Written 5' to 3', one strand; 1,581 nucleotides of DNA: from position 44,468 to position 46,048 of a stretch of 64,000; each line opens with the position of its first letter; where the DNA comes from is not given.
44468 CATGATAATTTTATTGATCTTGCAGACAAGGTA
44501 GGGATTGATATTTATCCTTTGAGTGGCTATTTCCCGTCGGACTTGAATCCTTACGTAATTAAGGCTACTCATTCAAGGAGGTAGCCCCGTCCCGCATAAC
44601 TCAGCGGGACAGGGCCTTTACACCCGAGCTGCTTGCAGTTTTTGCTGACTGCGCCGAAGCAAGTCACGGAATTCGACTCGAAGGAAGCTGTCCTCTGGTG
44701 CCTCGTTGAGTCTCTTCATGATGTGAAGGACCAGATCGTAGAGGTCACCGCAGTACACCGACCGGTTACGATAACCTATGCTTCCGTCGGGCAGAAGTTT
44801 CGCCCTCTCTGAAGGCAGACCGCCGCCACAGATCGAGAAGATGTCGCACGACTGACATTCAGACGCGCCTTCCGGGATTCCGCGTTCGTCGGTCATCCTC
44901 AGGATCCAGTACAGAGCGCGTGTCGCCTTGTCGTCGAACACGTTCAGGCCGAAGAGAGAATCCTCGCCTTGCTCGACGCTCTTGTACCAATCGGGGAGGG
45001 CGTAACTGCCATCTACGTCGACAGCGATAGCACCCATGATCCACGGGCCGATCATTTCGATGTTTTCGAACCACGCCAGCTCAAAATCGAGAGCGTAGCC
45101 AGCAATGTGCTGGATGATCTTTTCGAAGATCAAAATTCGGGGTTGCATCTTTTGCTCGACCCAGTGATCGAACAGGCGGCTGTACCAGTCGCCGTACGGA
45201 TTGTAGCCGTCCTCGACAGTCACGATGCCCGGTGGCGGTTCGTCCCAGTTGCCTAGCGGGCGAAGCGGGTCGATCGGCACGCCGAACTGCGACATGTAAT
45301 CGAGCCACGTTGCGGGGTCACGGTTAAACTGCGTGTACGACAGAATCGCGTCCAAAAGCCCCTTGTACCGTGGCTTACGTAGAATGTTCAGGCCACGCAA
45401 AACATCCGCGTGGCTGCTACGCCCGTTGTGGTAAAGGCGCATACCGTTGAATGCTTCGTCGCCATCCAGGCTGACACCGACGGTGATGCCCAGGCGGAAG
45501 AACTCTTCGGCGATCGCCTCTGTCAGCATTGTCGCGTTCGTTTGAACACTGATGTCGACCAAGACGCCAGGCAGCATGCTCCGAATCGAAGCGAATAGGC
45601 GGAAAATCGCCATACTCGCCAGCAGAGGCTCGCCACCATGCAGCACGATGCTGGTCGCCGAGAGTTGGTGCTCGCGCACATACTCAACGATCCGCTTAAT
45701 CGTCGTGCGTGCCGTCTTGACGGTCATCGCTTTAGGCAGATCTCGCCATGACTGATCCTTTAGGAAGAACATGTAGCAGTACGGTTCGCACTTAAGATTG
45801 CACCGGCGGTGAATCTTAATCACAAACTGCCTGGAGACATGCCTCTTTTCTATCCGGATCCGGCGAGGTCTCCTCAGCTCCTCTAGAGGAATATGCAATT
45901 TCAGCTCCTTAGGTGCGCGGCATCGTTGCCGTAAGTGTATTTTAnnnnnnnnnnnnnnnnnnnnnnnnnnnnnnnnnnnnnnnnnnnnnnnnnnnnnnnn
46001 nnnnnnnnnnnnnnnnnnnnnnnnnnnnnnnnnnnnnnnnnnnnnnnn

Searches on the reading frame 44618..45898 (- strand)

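Call 63: search_protein_families(library=pfam, proteins=[window:44618-45898:-], max_evalue=0.01)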
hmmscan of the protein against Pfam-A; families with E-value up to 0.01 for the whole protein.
window:44618-45898:- (426 aa): 2 families
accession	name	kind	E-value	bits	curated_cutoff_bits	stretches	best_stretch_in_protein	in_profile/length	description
PF04055.27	Radical_SAM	-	2e-11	44.8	29.5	1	28-176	2-139/166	Radical SAM superfamily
PF13353.11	Fer4_12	-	0.001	19.8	22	1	32-146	14-115/137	4Fe-4S single cluster domain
